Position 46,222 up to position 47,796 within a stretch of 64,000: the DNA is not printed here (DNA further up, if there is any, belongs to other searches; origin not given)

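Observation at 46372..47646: Ion-transporter-superfamily permease translationally coupled between nuoM and nuoN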

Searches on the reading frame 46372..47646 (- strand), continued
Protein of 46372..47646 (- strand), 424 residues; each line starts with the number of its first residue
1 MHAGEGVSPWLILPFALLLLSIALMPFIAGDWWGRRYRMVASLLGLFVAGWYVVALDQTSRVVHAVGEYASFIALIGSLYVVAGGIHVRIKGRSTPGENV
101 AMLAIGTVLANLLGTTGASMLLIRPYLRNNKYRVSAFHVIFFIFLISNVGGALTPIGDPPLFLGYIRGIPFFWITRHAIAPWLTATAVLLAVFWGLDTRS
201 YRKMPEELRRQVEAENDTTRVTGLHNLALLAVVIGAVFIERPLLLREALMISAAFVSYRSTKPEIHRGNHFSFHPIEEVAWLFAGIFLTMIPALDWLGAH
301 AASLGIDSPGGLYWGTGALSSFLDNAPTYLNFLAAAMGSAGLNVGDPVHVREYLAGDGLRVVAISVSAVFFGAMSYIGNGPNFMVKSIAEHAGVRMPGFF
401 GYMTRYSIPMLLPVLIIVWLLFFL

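Call 31: search_protein_families(library=pfam, proteins=[L005:7320-8741:+, L005:207-1454:+, L005:1471-1983:+, L005:1984-2286:+, L005:10184-11743:+])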
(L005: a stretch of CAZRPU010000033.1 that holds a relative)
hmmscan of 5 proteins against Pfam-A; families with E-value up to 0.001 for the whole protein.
L005:7320-8741:+ (473 aa): 1 family
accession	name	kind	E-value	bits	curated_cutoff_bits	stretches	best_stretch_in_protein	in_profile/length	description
PF00999.27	Na_H_Exchanger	-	6.4e-56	190.3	26.2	1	59-453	9-373/375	Sodium/hydrogen exchanger, transmembrane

L005:207-1454:+ (415 aa): 2 families
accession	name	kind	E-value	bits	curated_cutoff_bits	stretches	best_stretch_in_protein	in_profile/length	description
PF12698.13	ABC2_membrane_3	-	1.3e-49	169.6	31.6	1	18-388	1-345/347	ABC-2 family transporter protein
PF12679.13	ABC2_membrane_2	-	9.8e-13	48.4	27.2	1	6-353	3-231/283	ABC-2 family transporter protein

L005:1471-1983:+ (170 aa): 1 family
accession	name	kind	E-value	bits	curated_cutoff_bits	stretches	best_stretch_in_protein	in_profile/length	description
PF00499.25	Oxidored_q3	-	5.1e-44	150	33.2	1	18-164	1-146/146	NADH-ubiquinone/plastoquinone oxidoreductase chain 6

L005:1984-2286:+ (100 aa): 1 family
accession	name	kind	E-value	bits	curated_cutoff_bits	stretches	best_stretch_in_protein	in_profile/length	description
PF00420.29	Oxidored_q2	-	6.2e-31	106.4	26.1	1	6-100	1-95/95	NADH-ubiquinone/plastoquinone oxidoreductase chain 4L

L005:10184-11743:+ (519 aa): 3 families
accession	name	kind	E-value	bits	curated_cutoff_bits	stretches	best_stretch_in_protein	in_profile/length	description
PF01256.23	Carb_kinase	-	1.8e-54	185.2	27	1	254-509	1-241/242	NAD(P)H-hydrate dehydratase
PF03853.21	YjeF_N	-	4.9e-50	170.2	24.9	1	26-195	2-169/169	YjeF-related protein N-terminus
PF02110.20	HK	-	2.1e-05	24.4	27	1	375-508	109-241/247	Hydroxyethylthiazole kinase family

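Call 33: find_encoding_contigs(protein=P0044, flank=7000, max_places=2)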
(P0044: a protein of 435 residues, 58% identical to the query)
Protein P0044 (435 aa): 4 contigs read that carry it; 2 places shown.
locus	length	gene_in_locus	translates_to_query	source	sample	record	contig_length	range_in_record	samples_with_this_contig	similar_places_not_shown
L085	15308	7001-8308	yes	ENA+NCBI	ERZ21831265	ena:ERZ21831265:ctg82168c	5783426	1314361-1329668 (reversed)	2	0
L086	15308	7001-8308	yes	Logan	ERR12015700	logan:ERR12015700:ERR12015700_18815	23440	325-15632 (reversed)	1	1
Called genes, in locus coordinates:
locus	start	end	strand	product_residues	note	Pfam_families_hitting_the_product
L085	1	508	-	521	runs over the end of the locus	PF13692:Glyco_trans_1_4 (faint), PF00534:Glycos_transf_1 (weak)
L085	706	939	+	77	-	-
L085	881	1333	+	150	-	-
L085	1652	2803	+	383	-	-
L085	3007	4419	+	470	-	PF02386:TrkH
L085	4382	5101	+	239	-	PF02826:2-Hacid_dh_C (weak), PF01488:Shikimate_DH, PF02254:TrkA_N, PF02558:ApbA (weak), PF03435:Sacchrp_dh_NADP (weak), PF03807:F420_oxidored, PF02080:TrkA_C (faint)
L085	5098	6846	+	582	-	PF00128:Alpha-amylase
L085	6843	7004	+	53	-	-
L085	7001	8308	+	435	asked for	PF16980:CitMHS_2, PF03600:CitMHS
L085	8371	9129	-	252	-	PF01135:PCMT, PF01209:Ubie_methyltran, PF02353:CMAS, PF00891:Methyltransf_2, PF13489:Methyltransf_23, PF13847:Methyltransf_31, PF08241:Methyltransf_11, PF08242:Methyltransf_12, +4 more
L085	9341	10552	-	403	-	PF10282:Lactonase (weak)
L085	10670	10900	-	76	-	-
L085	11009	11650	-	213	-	PF04542:Sigma70_r2, PF08281:Sigma70_r4_2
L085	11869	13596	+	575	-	PF00654:Voltage_CLC, PF00571:CBS (faint)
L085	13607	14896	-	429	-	PF13439:Glyco_transf_4 (faint), PF20706:GT4-conflict (weak), PF00534:Glycos_transf_1, PF13692:Glyco_trans_1_4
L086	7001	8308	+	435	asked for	PF16980:CitMHS_2, PF03600:CitMHS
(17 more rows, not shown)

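Call 34: find_encoding_contigs(protein=P0030, flank=7000, max_places=2)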
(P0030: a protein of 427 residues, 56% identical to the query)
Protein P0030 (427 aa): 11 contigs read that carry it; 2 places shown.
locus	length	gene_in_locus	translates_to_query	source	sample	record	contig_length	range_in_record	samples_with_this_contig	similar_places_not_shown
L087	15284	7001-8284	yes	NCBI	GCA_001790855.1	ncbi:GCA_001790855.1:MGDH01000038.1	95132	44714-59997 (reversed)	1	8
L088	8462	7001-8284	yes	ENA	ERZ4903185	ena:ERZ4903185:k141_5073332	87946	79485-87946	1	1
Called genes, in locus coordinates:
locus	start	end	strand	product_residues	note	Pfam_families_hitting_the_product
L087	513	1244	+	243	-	-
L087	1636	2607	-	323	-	PF01435:Peptidase_M48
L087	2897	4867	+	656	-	PF00999:Na_H_Exchanger, PF02254:TrkA_N, PF02080:TrkA_C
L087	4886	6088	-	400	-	PF00389:2-Hacid_dh, PF02826:2-Hacid_dh_C, PF03446:NAD_binding_2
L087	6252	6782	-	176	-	PF03266:NTPase_1, PF07728:AAA_5 (faint)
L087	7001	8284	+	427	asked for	PF16980:CitMHS_2, PF03600:CitMHS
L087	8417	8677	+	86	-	PF01541:GIY-YIG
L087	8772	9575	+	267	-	PF02673:BacA, PF01925:TauE (weak)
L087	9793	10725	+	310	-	PF00291:PALP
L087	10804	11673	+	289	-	-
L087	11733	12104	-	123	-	-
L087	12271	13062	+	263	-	PF00117:GATase, PF07722:Peptidase_C26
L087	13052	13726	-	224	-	PF18306:LDcluster4, PF03641:Lysine_decarbox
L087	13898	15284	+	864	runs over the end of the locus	PF00989:PAS, PF13426:PAS_9, PF00989:PAS, PF08448:PAS_4, PF13188:PAS_8, PF13426:PAS_9, PF00512:HisKA, PF02518:HATPase_c, +5 more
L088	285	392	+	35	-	-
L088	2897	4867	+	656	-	PF00999:Na_H_Exchanger, PF02254:TrkA_N, PF02080:TrkA_C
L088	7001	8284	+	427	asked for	PF16980:CitMHS_2, PF03600:CitMHS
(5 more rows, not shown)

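Call 35: find_encoding_contigs(protein=P0033, flank=7000, max_places=2)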
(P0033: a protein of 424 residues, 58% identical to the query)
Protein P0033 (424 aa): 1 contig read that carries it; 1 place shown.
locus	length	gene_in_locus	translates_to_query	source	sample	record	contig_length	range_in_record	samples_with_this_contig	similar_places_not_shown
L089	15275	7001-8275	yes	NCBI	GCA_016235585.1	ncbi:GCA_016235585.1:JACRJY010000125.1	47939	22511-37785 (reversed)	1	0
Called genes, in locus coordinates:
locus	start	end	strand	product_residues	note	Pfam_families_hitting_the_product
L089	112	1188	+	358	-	-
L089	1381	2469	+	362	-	PF01212:Beta_elim_lyase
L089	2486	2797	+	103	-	-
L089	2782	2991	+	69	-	PF10049:DUF2283 (weak)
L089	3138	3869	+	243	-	PF00149:Metallophos, PF12850:Metallophos_2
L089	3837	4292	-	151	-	PF00027:cNMP_binding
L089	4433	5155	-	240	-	-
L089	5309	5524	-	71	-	-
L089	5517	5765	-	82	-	-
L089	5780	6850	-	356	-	PF00154:RecA_N, PF08423:Rad51 (weak), PF06745:ATPase (faint), PF01637:ATPase_2 (weak), PF27531:MT3502_N (weak), PF21096:RecA_C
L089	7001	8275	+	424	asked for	PF16980:CitMHS_2, PF03600:CitMHS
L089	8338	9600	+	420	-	PF01011:PQQ (faint), PF13360:PQQ_2, PF13570:Beta-prop_ACSF4, PF13360:PQQ_2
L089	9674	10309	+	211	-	-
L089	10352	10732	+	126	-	-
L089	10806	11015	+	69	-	PF01632:Ribosomal_L35p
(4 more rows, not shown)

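Call 43: predict_structure(alignment_id=A1)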
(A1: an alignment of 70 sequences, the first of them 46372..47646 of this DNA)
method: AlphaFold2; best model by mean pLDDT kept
length: 424 residues; sequences in the alignment: 70
mean_pLDDT: 90.4   pTM: 0.88
mean pLDDT of the five models: 90.4, 89.6, 88.9, 88.7, 87.4
residues with pLDDT >= 90: 278; 70-90: 137; 50-70: 5; < 50: 4
segments of 3 or more residues with pLDDT < 50: 1-4
pLDDT, mean of each block of 10 residues (from residue 1): 62 91 86 94 97 93 92 91 87 84 96 91 90 92 97 92 92 96 98 96 87 78 91 91 91 96 88 87 93 83 83 93 87 91 91 95 97 87 89 90 95 98 96
secondary structure, 60 per line:
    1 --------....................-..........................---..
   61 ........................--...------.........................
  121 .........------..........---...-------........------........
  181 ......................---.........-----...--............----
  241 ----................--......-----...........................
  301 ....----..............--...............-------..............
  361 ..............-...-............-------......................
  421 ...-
elements in order: H9-28 H30-55 H59-84 E87-89 H96-129 H136-145 H159-166 H173-202 H206-214 E220-222 H225-236 H245-260 H263-268 H274-304 H309-322 H325-339 H347-374 H380-391 H399-423

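Call 46: search_protein_families(library=pfam, proteins=[L053:7373-8044:+, L053:8041-8313:+, L053:8313-8669:+, L053:8895-9191:+, L053:9155-9628:+, L053:9621-9986:+, L053:9983-11473:+, L053:11478-12974:+], max_evalue=0.01)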
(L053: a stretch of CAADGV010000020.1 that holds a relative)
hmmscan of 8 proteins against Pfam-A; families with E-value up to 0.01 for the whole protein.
L053:7373-8044:+ (223 aa): 1 family
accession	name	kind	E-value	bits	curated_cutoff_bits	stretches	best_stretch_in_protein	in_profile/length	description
PF01899.21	MNHE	-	4.3e-28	98.4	27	1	53-197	3-140/145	Na+/H+ ion antiporter subunit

L053:8041-8313:+ (90 aa): 2 families
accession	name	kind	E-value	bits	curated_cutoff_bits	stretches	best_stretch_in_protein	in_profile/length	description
PF04066.18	MrpF_PhaF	-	1.5e-14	54.5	23.3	1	32-83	2-52/53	Multiple resistance and pH regulation protein F (MrpF / PhaF)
PF24283.1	DUF7471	-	0.0088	16.5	27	1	33-83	5-55/86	Family of unknown function (DUF7471)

L053:8313-8669:+ (118 aa): 1 family
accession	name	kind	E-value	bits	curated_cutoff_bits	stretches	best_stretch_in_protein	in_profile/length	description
PF03334.19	PhaG_MnhG_YufB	-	2.4e-29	101.8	23.4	1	11-90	1-80/80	Na+/H+ antiporter subunit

L053:8895-9191:+ (98 aa): 1 family
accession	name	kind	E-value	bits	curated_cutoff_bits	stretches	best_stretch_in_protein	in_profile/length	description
PF20501.3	MbhE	-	1.3e-09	38.4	27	1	45-95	33-83/98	MBH, subunit E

L053:9155-9628:+ (157 aa): 1 family
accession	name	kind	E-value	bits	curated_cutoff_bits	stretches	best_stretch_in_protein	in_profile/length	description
PF04039.18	MnhB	-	5.3e-23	82.1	22.5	1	20-144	1-126/127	Domain related to MnhB subunit of Na+/H+ antiporter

L053:9621-9986:+ (121 aa): 1 family
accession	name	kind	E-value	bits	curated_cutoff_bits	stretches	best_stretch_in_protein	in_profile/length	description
PF00420.29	Oxidored_q2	-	7.2e-21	74.2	26.1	1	12-114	4-88/95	NADH-ubiquinone/plastoquinone oxidoreductase chain 4L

L053:9983-11473:+ (496 aa): 2 families
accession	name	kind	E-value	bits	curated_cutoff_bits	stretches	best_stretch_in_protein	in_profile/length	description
PF00361.26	Proton_antipo_M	-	2.6e-63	214.4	21.5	1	131-425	1-292/294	NADH:quinone oxidoreductase/Mrp antiporter, TM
PF00662.26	Proton_antipo_N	-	0.00082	19.7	24.5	1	71-99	9-37/51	NADH-Ubiquinone oxidoreductase (complex I), chain 5 N-terminus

L053:11478-12974:+ (498 aa): 2 families
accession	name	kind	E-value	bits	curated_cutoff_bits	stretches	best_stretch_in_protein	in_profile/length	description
PF00361.26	Proton_antipo_M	-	1.3e-59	202.3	21.5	1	133-426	1-292/294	NADH:quinone oxidoreductase/Mrp antiporter, TM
PF00662.26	Proton_antipo_N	-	0.0041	17.4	24.5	1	73-117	9-51/51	NADH-Ubiquinone oxidoreductase (complex I), chain 5 N-terminus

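Call 48: fold_search(model_id=the predicted structure, library=pdb)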
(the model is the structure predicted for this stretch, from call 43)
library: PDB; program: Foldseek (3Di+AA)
matches with E <= 10: 442; with E <= 0.001: 31
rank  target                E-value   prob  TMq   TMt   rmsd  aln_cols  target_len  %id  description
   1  10tp_A                5.8e-07  1.00  0.59  0.58   8.2       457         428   15  ArsB from L. ferriphilum in inward-facing state (parallel dimer) (released 2026-03-11)
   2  8uvb_A                1.9e-06  1.00  0.56  0.53   7.2       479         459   14  Structure of NaCT-PF4a complex (released 2024-12-25)
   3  5ul7_A                4.0e-06  1.00  0.51  0.49  10.1       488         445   13  Structure and function of the divalent anion/Na+ symporter from Vibrio cholerae and a humanized variant (released 2017-05-17)
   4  6wtw_A                6.3e-06  1.00  0.49  0.44  12.2       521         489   13  Structure of LaINDY crystallized in the presence of alpha-ketoglutarate and malate (released 2020-09-16)
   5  8r35_B                8.8e-06  1.00  0.59  0.54   7.6       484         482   12  CryoEM structure of the asymmetric Pho90 dimer from yeast without substrates. (released 2024-04-24)
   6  6ol0_A                1.0e-05  1.00  0.51  0.51  10.0       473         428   11  Structure of VcINDY bound to Malate (released 2020-10-28)
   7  7jsj_A                1.2e-05  1.00  0.55  0.51   7.6       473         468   15  Structure of the NaCT-PF2 complex (released 2021-02-24)
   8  8uve_B                1.3e-05  1.00  0.59  0.51   7.4       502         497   14  Structure of NaDC3-Succinate complex in Coo-Ci conformation (released 2024-12-25)
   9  6okz_B                1.3e-05  1.00  0.51  0.50  10.0       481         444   12  Structure of VcINDY bound to Fumarate (released 2020-10-28)
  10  8y5u_A                1.3e-05  1.00  0.53  0.46  10.2       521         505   13  human NaS1 intermediate state 1 (released 2025-01-22)
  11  8uvc_A                1.6e-05  1.00  0.51  0.44   8.5       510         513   12  Structure of NaDC3-aKG complex (released 2024-12-25)
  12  6okz_A                1.6e-05  1.00  0.50  0.49  10.2       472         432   12  Structure of VcINDY bound to Fumarate (released 2020-10-28)
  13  8r35_A                1.9e-05  1.00  0.54  0.50   8.0       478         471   12  CryoEM structure of the asymmetric Pho90 dimer from yeast without substrates. (released 2024-04-24)
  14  8r34_A                2.7e-05  1.00  0.54  0.49   7.4       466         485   14  CryoEM structure of the symmetric Pho90 dimer from yeast with substrates. (released 2024-04-24)
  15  8r33_A                3.5e-05  1.00  0.56  0.50   7.6       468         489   13  CryoEM structure of the symmetric Pho90 dimer from yeast without substrates. (released 2024-04-24)
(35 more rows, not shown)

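Call 68: search_protein_representatives(protein=window:46372-47646:-)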
Query: 424 residues. Proteins with E-value up to 0.001 (for the whole library): 3555; up to 1e-10: 2352; up to 1e-30: 748. The best 150 are listed.
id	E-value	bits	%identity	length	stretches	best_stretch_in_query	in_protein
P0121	1.6e-139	482.2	53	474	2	7-339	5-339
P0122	1.2e-125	436.6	55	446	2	12-339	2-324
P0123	3.7e-117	408.6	50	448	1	12-423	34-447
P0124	4.8e-116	404.9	49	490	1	8-423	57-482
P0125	2.3e-113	396.0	50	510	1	9-423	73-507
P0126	9.5e-113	394.0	52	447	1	9-423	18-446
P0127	3.6e-111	388.8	55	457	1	34-354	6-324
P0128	2.5e-110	386.1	50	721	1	5-423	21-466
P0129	1.8e-108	380.0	49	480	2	10-356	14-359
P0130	2.8e-106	372.7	49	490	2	8-340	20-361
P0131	1.0e-105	370.8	50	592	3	5-239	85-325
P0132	3.1e-105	369.3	50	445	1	9-421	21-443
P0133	4.8e-105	368.6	47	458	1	8-423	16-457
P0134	6.2e-105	368.3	48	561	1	7-424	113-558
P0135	6.7e-105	368.2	51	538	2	6-239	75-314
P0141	1.4e-100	354.0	44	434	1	6-423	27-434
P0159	4.9e-91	322.5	43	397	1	33-423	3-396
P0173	5.9e-87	309.1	41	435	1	12-421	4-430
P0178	1.3e-85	304.6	44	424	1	12-422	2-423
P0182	8.4e-85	302.0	43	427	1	12-423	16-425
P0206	2.0e-80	287.5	40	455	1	7-423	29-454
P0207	2.6e-80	287.1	41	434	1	10-422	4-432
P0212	1.2e-79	285.0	43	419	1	9-420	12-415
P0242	1.2e-73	265.2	40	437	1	12-423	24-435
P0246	1.1e-72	262.1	40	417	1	11-419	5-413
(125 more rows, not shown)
